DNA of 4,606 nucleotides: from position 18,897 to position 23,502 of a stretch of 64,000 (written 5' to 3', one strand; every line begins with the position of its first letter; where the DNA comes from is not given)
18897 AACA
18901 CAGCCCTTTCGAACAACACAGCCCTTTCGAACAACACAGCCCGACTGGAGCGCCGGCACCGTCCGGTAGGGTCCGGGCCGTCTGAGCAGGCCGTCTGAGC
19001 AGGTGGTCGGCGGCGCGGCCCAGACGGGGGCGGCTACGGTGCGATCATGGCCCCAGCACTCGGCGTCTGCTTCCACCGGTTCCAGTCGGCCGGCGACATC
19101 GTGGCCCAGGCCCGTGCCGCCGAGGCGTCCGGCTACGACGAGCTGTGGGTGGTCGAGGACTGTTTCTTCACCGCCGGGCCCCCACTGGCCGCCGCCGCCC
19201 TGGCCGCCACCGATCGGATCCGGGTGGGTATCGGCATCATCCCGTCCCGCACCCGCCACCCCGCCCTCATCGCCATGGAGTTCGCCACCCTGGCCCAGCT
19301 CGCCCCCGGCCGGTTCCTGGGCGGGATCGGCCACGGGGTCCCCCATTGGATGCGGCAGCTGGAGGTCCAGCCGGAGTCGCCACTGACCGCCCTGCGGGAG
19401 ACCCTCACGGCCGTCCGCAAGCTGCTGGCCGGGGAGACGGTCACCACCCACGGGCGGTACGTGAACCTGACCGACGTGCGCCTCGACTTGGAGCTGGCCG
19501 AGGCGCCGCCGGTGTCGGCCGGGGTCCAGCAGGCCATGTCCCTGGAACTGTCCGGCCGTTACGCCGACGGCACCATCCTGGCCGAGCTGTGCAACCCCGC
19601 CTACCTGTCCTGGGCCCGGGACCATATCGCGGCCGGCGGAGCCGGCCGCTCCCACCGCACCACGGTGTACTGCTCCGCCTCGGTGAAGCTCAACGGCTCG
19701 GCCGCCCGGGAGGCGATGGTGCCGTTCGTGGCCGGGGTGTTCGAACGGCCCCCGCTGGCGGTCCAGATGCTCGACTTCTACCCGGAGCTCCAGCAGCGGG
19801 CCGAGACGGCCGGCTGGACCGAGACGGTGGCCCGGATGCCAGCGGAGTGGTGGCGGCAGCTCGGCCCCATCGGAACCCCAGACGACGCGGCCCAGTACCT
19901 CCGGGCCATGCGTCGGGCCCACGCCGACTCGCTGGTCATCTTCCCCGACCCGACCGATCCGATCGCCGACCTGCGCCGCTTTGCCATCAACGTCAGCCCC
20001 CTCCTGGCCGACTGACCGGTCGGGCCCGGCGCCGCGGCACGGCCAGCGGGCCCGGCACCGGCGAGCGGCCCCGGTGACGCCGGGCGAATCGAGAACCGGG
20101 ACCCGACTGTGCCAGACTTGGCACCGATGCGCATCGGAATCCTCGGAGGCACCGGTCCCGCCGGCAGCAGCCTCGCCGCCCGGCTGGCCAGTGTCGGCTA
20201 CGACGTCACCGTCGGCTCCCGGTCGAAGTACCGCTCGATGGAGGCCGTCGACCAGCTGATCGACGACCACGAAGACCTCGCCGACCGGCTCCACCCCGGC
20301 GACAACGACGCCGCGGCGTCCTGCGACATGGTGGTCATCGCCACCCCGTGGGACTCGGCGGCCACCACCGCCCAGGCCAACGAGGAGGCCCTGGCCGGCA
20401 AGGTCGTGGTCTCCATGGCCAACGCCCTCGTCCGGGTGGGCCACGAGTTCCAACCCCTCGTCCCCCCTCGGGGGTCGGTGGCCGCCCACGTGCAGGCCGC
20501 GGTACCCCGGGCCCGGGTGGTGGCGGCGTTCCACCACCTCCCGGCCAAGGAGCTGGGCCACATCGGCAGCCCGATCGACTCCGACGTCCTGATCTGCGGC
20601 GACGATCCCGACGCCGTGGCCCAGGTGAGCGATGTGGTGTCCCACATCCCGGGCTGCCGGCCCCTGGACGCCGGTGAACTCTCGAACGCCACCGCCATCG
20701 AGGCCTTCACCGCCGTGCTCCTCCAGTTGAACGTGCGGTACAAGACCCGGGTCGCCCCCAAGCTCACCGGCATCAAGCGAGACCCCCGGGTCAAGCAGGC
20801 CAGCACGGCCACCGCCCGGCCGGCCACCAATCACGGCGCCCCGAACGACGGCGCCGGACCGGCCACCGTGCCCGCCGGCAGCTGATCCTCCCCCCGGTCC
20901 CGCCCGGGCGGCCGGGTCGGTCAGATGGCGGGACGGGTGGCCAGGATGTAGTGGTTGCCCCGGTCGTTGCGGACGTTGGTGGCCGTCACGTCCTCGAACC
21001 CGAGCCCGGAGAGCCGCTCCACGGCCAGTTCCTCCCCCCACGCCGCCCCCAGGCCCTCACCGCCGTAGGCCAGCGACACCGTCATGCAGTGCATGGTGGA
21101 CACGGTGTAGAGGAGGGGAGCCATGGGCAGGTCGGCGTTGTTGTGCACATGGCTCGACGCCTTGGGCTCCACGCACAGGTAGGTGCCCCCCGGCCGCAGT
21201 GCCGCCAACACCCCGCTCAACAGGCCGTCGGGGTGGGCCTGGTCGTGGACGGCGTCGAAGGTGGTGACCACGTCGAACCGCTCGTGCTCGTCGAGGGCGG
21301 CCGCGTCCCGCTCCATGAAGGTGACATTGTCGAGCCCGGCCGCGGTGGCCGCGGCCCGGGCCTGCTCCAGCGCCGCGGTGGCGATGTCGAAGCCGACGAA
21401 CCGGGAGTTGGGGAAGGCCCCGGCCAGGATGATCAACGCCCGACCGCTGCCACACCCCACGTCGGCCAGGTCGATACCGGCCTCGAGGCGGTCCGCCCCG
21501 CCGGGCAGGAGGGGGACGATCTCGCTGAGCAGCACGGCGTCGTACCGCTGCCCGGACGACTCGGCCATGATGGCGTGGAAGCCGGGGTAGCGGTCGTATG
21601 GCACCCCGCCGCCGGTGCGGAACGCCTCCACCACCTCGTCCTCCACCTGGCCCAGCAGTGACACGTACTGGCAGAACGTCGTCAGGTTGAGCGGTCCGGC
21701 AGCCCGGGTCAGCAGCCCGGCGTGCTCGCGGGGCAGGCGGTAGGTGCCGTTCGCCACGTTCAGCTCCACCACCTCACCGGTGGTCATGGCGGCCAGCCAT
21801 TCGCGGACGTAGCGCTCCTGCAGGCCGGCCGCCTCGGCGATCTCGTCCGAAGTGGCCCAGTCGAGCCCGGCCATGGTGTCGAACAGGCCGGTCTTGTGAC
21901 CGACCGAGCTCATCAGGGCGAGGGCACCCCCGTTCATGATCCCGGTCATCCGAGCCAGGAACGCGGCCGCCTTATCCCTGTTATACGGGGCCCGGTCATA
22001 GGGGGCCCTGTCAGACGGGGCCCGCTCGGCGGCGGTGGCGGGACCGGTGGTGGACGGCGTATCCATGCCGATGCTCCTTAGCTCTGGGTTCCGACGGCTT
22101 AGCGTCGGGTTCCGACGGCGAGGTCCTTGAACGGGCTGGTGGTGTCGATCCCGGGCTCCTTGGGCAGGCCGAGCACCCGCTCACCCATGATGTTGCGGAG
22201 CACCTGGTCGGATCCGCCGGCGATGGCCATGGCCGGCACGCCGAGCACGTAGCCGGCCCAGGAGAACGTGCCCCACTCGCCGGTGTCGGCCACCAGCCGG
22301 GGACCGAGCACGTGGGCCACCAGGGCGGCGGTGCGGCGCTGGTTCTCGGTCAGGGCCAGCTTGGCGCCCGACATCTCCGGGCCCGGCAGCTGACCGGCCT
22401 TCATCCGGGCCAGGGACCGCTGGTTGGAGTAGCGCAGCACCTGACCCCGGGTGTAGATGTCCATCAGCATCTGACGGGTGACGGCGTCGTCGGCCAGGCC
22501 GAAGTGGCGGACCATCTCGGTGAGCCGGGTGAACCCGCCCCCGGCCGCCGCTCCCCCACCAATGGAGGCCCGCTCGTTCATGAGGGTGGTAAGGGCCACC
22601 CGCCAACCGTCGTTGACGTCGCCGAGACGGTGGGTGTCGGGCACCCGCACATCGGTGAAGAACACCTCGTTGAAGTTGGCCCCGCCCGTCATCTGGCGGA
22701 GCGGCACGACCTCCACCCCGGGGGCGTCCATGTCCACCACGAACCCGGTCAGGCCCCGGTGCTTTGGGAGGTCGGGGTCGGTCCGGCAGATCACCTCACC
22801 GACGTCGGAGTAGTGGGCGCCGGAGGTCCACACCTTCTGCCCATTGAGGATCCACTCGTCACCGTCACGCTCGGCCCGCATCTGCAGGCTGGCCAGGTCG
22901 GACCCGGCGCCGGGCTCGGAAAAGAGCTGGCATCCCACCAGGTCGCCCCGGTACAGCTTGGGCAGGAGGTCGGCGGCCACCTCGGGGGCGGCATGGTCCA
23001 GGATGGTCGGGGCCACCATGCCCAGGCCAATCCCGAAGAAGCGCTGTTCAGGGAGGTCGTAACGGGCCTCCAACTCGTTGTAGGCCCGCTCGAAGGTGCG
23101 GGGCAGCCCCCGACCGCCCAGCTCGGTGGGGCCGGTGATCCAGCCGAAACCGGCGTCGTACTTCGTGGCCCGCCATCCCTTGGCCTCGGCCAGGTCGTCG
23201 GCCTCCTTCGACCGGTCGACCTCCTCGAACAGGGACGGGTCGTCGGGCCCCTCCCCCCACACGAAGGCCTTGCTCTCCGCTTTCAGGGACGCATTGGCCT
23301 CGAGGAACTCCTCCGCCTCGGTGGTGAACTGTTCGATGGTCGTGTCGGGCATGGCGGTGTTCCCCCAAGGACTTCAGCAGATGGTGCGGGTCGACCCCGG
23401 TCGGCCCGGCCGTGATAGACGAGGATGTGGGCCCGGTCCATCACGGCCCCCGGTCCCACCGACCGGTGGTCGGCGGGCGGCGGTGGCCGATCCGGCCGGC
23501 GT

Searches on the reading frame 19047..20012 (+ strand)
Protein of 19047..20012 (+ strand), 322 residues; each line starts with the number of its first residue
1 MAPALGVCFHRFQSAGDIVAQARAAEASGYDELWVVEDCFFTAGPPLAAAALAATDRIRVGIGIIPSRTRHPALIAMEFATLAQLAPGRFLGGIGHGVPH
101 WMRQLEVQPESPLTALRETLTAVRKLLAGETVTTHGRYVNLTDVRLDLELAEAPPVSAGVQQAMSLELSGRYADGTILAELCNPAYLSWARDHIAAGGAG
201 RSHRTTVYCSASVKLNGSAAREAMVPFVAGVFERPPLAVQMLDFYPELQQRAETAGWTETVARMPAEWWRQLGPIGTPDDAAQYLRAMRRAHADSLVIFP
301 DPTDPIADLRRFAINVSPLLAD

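Call 11: search_protein_families(library=pfam, proteins=[window:19047-20012:+], max_evalue=0.1)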
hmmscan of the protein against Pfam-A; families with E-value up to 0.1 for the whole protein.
window:19047-20012:+ (322 aa): 1 family
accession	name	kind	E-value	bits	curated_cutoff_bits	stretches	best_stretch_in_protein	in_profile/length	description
PF00296.26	Bac_luciferase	-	1.3e-44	153.2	27.9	1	14-294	21-313/314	Luciferase-like monooxygenase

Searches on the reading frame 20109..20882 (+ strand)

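Call 11: search_protein_families(library=pfam, proteins=[window:20109-20882:+], max_evalue=0.1)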
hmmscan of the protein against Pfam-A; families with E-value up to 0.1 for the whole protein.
window:20109-20882:+ (258 aa): 9 families
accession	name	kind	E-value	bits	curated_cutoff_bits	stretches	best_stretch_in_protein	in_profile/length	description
PF03807.23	F420_oxidored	-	5.8e-13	49.7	21.6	1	8-105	1-93/94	NADP oxidoreductase coenzyme F420-dependent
PF02558.23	ApbA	-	1.3e-05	25.3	22.2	1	14-120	5-115/150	Ketopantoate reductase PanE/ApbA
PF01118.30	Semialdhyde_dh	-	7.1e-05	23.6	26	1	8-107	1-100/121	Semialdehyde dehydrogenase, NAD binding domain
PF03446.21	NAD_binding_2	-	0.00035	21.1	21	1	14-109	6-98/161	NAD binding domain of 6-phosphogluconate dehydrogenase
PF01370.27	Epimerase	-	0.002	18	20.9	1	11-71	3-55/240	NAD dependent epimerase/dehydratase family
PF02826.25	2-Hacid_dh_C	-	0.008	16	25.1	1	3-95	33-114/178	D-isomer specific 2-hydroxyacid dehydrogenase, NAD binding domain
PF16363.11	GDP_Man_Dehyd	-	0.0091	15.9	27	1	11-67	2-62/332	GDP-mannose 4,6 dehydratase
PF03720.21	UDPG_MGDP_dh_C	-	0.04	14.7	30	1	44-107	33-101/103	UDP-glucose/GDP-mannose dehydrogenase family, UDP binding domain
PF02737.24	3HCDH_N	-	0.056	13.8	22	1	9-94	2-85/180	3-hydroxyacyl-CoA dehydrogenase, NAD binding domain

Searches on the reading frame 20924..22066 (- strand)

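Call 11: search_protein_families(library=pfam, proteins=[window:20924-22066:-], max_evalue=0.1)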
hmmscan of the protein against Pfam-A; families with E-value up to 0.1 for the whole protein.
window:20924-22066:- (381 aa): 18 families
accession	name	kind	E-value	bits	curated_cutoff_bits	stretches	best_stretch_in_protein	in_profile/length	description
PF21320.3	HTH_65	-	6.4e-34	116.4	24.1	1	47-121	1-75/75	Rv2258c-like winged HTH domain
PF13847.12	Methyltransf_31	-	5.4e-22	78.5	27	1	197-305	4-116/145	Methyltransferase domain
PF13649.12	Methyltransf_25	-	1.6e-17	64.4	27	1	202-294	3-97/97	Methyltransferase domain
PF08242.18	Methyltransf_12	-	5.5e-17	62.7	30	1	202-295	2-97/98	Methyltransferase domain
PF08241.18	Methyltransf_11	-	2.2e-13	51.1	21.2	1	202-297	2-94/95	Methyltransferase domain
PF13489.12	Methyltransf_23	-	6e-13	49.3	27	1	192-310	18-128/164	Methyltransferase domain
PF02390.23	Methyltransf_4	-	4.8e-08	33.1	24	1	200-256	5-62/173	Putative methyltransferase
PF05175.20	MTS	-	2.4e-07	31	23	1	199-297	34-137/170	Methyltransferase small domain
PF01209.24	Ubie_methyltran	-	1.4e-06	28.3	20.1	1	197-301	48-154/233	ubiE/COQ5 methyltransferase family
PF00891.24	Methyltransf_2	-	8.4e-06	25.7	22.3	1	199-310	65-176/210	O-methyltransferase domain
PF24675.1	NpmA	-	0.00094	19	60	1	201-260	28-91/214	16S rRNA (adenine(1408)-N(1))-methyltransferase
PF02527.21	GidB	-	0.0086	15.9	27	1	200-269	52-121/184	rRNA small subunit methyltransferase G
PF13679.12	Methyltransf_32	-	0.012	16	27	1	195-270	24-108/143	Methyltransferase domain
PF01135.25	PCMT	-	0.015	15.6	20.3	1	194-296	71-169/210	Protein-L-isoaspartate(D-aspartate) O-methyltransferase (PCMT)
PF08003.17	Methyltransf_9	-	0.02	14.3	23.8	1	200-296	119-215/315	Protein of unknown function (DUF1698)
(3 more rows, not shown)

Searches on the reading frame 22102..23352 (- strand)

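Call 11: search_protein_families(library=pfam, proteins=[window:22102-23352:-], max_evalue=0.1)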
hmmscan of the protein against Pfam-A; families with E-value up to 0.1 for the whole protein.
window:22102-23352:- (417 aa): 3 families
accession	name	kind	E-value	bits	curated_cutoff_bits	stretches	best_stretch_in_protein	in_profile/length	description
PF02770.24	Acyl-CoA_dh_M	-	4.7e-22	78.4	33.3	1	141-235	1-97/97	Acyl-CoA dehydrogenase, middle domain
PF00441.29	Acyl-CoA_dh_1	-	1.6e-17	64.5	22.4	1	247-394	1-150/150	Acyl-CoA dehydrogenase, C-terminal domain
PF02771.21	Acyl-CoA_dh_N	-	0.00016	22.5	22.9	1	57-137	36-113/113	Acyl-CoA dehydrogenase, N-terminal domain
